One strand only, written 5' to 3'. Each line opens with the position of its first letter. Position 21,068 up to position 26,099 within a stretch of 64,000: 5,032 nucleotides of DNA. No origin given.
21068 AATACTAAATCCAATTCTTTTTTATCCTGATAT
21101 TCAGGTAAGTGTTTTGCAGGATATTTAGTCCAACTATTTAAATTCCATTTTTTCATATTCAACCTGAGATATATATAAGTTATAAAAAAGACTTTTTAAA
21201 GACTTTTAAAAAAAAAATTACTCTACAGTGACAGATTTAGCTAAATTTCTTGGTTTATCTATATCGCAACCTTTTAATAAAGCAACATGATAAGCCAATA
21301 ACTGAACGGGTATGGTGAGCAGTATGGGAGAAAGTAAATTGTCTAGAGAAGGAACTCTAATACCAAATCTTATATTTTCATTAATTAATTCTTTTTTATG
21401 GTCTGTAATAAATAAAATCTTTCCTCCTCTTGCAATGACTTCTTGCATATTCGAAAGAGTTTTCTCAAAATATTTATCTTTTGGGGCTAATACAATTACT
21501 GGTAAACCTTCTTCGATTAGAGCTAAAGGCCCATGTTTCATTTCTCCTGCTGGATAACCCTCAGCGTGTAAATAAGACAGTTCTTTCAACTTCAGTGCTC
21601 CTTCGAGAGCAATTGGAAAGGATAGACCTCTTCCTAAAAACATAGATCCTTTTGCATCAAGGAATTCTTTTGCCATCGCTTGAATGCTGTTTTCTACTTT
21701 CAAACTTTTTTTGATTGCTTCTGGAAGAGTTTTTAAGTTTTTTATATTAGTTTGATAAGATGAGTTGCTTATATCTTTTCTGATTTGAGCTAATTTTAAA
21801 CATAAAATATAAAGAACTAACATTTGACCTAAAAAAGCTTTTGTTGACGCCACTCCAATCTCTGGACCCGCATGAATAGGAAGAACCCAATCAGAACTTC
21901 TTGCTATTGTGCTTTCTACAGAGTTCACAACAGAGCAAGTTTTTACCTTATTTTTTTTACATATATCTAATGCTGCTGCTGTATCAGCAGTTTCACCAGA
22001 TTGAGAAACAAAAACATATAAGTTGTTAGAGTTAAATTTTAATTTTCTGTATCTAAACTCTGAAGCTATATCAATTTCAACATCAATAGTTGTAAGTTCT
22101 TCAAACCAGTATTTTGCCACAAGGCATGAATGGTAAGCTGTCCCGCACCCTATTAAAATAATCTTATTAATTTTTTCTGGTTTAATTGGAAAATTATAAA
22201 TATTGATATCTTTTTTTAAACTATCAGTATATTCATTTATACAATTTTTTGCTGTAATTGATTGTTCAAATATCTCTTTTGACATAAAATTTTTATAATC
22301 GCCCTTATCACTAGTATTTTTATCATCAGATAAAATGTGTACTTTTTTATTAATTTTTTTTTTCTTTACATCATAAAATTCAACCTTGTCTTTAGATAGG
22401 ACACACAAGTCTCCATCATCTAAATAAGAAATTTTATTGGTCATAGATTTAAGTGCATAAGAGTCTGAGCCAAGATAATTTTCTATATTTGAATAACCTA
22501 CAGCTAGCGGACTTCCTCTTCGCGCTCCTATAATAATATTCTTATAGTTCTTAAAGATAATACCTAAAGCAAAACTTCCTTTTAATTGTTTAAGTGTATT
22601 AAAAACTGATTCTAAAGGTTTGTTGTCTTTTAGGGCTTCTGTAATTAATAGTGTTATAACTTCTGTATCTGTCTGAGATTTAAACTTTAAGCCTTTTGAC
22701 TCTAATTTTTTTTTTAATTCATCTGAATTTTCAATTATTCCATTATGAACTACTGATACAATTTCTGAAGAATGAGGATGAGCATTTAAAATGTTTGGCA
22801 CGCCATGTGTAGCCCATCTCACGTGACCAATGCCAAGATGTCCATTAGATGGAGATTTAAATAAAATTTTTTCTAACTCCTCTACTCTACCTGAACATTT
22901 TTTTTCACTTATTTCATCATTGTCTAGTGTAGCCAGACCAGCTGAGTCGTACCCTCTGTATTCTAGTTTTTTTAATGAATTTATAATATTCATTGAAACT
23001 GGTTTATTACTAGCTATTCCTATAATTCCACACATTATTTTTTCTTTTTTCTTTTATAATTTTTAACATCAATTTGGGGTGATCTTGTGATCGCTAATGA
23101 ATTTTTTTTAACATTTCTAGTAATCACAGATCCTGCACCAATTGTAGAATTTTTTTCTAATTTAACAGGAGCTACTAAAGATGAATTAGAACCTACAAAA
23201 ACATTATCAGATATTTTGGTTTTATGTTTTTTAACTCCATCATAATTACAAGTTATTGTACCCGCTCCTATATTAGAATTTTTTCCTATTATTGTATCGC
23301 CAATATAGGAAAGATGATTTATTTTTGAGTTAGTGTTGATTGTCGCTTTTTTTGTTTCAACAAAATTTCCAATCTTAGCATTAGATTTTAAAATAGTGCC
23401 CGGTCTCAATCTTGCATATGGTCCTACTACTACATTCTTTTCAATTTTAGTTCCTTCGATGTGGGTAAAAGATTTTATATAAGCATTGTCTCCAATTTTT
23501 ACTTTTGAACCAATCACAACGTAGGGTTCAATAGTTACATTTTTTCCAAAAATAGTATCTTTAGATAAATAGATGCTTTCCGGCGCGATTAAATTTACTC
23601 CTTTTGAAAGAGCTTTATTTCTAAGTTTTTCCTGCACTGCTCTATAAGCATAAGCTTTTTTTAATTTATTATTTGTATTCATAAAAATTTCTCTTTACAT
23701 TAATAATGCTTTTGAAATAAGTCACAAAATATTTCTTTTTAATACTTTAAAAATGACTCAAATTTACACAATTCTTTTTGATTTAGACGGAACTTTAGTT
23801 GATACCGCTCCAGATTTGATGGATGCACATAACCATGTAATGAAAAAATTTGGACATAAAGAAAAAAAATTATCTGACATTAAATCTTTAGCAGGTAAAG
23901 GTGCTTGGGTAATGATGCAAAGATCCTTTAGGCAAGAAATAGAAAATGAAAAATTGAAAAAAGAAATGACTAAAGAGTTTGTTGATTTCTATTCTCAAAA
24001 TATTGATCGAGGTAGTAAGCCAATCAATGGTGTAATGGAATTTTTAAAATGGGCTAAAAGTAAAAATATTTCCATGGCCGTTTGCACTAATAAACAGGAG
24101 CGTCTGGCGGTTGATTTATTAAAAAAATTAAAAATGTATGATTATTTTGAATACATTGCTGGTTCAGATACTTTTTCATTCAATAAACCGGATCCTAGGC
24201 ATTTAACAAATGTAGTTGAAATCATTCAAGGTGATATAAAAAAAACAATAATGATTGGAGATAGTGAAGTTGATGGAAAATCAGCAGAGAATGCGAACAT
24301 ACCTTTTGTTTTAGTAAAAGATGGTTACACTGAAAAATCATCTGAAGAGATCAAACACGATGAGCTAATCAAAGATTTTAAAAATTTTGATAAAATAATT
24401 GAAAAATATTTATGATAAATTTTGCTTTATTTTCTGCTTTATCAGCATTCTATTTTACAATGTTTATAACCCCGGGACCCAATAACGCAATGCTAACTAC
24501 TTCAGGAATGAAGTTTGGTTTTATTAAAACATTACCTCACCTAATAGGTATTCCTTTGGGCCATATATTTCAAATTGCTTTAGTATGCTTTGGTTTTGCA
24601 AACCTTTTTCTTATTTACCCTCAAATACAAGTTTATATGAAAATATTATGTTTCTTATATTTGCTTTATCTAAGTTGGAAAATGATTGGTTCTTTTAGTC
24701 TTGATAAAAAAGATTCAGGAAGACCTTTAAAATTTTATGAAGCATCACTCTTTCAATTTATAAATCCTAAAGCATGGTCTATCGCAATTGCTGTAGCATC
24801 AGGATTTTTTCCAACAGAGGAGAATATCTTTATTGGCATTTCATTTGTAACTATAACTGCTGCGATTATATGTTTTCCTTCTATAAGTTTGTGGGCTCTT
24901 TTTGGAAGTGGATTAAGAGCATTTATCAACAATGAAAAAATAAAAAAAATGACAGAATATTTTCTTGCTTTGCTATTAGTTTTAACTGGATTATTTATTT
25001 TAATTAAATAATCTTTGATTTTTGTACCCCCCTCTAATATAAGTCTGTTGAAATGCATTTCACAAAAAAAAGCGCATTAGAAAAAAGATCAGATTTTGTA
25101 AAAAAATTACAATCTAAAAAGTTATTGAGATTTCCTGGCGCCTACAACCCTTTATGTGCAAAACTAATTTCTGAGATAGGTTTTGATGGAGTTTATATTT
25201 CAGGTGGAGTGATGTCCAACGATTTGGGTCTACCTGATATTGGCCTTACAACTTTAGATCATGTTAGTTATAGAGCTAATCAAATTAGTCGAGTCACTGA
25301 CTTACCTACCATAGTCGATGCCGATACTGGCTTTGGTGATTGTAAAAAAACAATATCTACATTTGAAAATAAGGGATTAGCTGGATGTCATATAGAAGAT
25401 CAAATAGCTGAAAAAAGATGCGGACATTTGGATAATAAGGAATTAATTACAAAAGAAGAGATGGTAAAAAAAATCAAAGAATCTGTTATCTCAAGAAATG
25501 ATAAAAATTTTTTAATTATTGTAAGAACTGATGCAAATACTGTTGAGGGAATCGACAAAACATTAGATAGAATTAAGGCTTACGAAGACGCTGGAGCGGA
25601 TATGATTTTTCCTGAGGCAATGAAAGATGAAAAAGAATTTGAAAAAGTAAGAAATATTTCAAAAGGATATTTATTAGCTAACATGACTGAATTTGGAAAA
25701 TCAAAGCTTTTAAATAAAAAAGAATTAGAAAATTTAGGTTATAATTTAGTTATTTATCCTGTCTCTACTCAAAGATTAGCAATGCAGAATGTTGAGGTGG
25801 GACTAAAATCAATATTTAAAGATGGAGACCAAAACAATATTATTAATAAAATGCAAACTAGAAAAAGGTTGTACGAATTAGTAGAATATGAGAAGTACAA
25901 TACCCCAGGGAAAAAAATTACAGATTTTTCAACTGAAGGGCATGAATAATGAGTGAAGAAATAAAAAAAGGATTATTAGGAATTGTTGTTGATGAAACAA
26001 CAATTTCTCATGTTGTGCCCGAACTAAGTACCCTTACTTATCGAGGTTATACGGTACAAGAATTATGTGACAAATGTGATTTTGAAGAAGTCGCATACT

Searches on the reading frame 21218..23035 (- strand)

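Call 55: search_protein_families(library=ncbifam, proteins=[window:21218-23035:-], max_evalue=1e-10)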
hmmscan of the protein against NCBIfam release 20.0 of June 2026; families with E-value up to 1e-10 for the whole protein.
window:21218-23035:- (605 aa): 7 families
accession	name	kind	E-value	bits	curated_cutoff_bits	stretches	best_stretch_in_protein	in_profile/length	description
NF001484.0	PRK00331.1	subfamily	9.5e-231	767.3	381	1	1-605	1-601/601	isomerizing glutamine--fructose-6-phosphate transaminase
TIGR01135.1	glmS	equivalog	1.6e-225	750.2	418.05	1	2-605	1-607/607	glutamine--fructose-6-phosphate transaminase (isomerizing)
NF046059.1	NagB_SO3506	equivalog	1.4e-39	136.3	430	1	262-600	11-325/330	glucosamine-6-phosphate deaminase NagB-II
NF041128.1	glucosaP_deam_GlmD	equivalog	2.3e-34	119.1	580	1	290-602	32-321/323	glucosamine-6-phosphate deaminase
TIGR01134.1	purF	equivalog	1.4e-30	107.1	350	1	2-227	1-231/432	amidophosphoribosyltransferase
TIGR01536.1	asn_synth_AEB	equivalog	1.2e-14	54.2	267.1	1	2-274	1-242/517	asparagine synthase (glutamine-hydrolyzing)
NF008481.0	PRK11382.1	equivalog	5.7e-11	42.2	430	1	264-596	16-332/340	fructoselysine 6-phosphate deglycase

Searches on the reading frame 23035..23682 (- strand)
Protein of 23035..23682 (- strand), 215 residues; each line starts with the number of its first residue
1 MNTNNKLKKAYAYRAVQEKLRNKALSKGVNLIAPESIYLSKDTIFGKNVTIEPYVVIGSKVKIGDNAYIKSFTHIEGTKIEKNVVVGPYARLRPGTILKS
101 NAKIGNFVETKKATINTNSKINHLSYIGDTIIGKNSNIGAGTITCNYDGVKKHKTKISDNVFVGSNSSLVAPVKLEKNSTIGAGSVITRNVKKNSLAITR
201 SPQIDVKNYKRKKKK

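Call 55: search_protein_families(library=ncbifam, proteins=[window:23035-23682:-], max_evalue=1e-10)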
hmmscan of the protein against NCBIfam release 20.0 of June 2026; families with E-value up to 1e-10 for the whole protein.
window:23035-23682:- (215 aa): 18 families
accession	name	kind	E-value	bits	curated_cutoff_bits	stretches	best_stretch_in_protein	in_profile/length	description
NF010933.0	PRK14353.1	equivalog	1.2e-91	307.7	505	1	3-209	229-435/453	bifunctional UDP-N-acetylglucosamine diphosphorylase/glucosamine-1-phosphate N-acetyltransferase GlmU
TIGR01173.1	glmU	equivalog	1.8e-76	257.8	366.85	1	3-215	223-452/452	bifunctional UDP-N-acetylglucosamine diphosphorylase/glucosamine-1-phosphate N-acetyltransferase GlmU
NF010937.0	PRK14357.1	equivalog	1e-69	235.6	658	1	4-215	217-444/448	bifunctional UDP-N-acetylglucosamine diphosphorylase/glucosamine-1-phosphate N-acetyltransferase GlmU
NF010936.0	PRK14356.1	equivalog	2.8e-68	230.9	666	1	24-209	271-453/456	bifunctional UDP-N-acetylglucosamine diphosphorylase/glucosamine-1-phosphate N-acetyltransferase GlmU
NF010935.0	PRK14355.1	equivalog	7.7e-67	225.9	718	1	2-214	228-457/459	bifunctional UDP-N-acetylglucosamine diphosphorylase/glucosamine-1-phosphate N-acetyltransferase GlmU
NF010934.1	PRK14354.1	equivalog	1.6e-65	221.4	450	1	3-210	223-446/447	bifunctional UDP-N-acetylglucosamine diphosphorylase/glucosamine-1-phosphate N-acetyltransferase GlmU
NF006986.0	PRK09451.1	equivalog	5e-64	216.8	725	1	3-215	226-455/456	bifunctional UDP-N-acetylglucosamine diphosphorylase/glucosamine-1-phosphate N-acetyltransferase GlmU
NF010939.0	PRK14359.1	equivalog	2.8e-63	214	592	1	3-212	220-425/430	bifunctional UDP-N-acetylglucosamine diphosphorylase/glucosamine-1-phosphate N-acetyltransferase GlmU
NF010940.0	PRK14360.1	equivalog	5.6e-63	213.1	602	1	3-214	223-450/452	bifunctional UDP-N-acetylglucosamine diphosphorylase/glucosamine-1-phosphate N-acetyltransferase GlmU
NF010932.0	PRK14352.1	equivalog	3.8e-56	190.7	611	1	25-214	256-461/488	bifunctional UDP-N-acetylglucosamine diphosphorylase/glucosamine-1-phosphate N-acetyltransferase GlmU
NF010938.0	PRK14358.1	equivalog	3.4e-46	157.8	500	1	22-212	250-457/481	bifunctional N-acetylglucosamine-1-phosphate uridyltransferase/glucosamine-1-phosphate acetyltransferase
TIGR03992.1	Arch_glmU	subfamily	1.1e-28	100.3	292.1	1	48-148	236-339/393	bifunctional sugar-1-phosphate nucleotidylyltransferase/acetyltransferase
NF041173.1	Sug_nt_acttase_Thmprot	equivalog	1.7e-28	99.7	600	1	32-194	221-400/405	bifunctional sugar-1-phosphate nucleotidylyltransferase/acetyltransferase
TIGR03570.1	NeuD_NnaD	subfamily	3.9e-21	75.6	160.8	1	80-198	90-197/202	NeuD/PglB/VioB family sugar acetyltransferase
NF002060.0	PRK00892.1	subfamily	1.8e-16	60.2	207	0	12-142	84-218/345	UDP-3-O-(3-hydroxymyristoyl)glucosamine N-acyltransferase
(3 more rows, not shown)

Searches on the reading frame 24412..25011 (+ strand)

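Call 55: search_protein_families(library=ncbifam, proteins=[window:24412-25011:+], max_evalue=1e-10)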
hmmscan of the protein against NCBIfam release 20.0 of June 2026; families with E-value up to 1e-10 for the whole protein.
window:24412-25011:+ (199 aa): 1 family
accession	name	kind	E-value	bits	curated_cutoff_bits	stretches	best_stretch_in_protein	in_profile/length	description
NF007653.0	PRK10323.1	equivalog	1.2e-14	54.5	193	1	6-195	5-192/195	cysteine/O-acetylserine transporter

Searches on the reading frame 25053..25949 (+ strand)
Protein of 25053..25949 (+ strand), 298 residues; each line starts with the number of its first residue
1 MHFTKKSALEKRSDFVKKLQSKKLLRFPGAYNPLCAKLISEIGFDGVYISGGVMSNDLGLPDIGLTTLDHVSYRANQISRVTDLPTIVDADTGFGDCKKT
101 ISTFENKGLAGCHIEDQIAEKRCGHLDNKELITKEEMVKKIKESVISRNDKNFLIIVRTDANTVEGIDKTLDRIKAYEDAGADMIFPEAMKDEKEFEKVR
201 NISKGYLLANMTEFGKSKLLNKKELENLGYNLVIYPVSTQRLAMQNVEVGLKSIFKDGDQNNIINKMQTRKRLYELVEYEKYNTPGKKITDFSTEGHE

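Call 55: search_protein_families(library=ncbifam, proteins=[window:25053-25949:+], max_evalue=1e-10)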
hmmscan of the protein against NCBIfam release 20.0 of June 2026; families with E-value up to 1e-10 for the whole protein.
window:25053-25949:+ (298 aa): 7 families
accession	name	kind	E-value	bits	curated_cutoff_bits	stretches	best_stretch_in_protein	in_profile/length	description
TIGR02317.1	prpB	equivalog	1.2e-108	362.6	354.4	1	13-289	3-282/285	methylisocitrate lyase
NF008455.0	PRK11320.1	equivalog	3.3e-86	289.2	353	1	14-284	10-284/295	methylisocitrate lyase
TIGR02319.1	CPEP_Pphonmut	equivalog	6.7e-59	199.5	420.05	1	11-282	4-279/294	carboxyvinyl-carboxyphosphonate phosphorylmutase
TIGR02320.1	PEP_mutase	equivalog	1.5e-33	116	319.55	1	17-280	3-283/284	phosphoenolpyruvate mutase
TIGR02321.1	Pphn_pyruv_hyd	equivalog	2.4e-20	72.8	374.4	1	17-189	9-187/290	phosphonopyruvate hydrolase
TIGR01346.1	isocit_lyase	equivalog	7.8e-13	47.7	275.9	1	84-174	151-247/527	isocitrate lyase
NF011645.0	PRK15063.1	equivalog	8.1e-13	48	562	1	83-172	147-242/430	isocitrate lyase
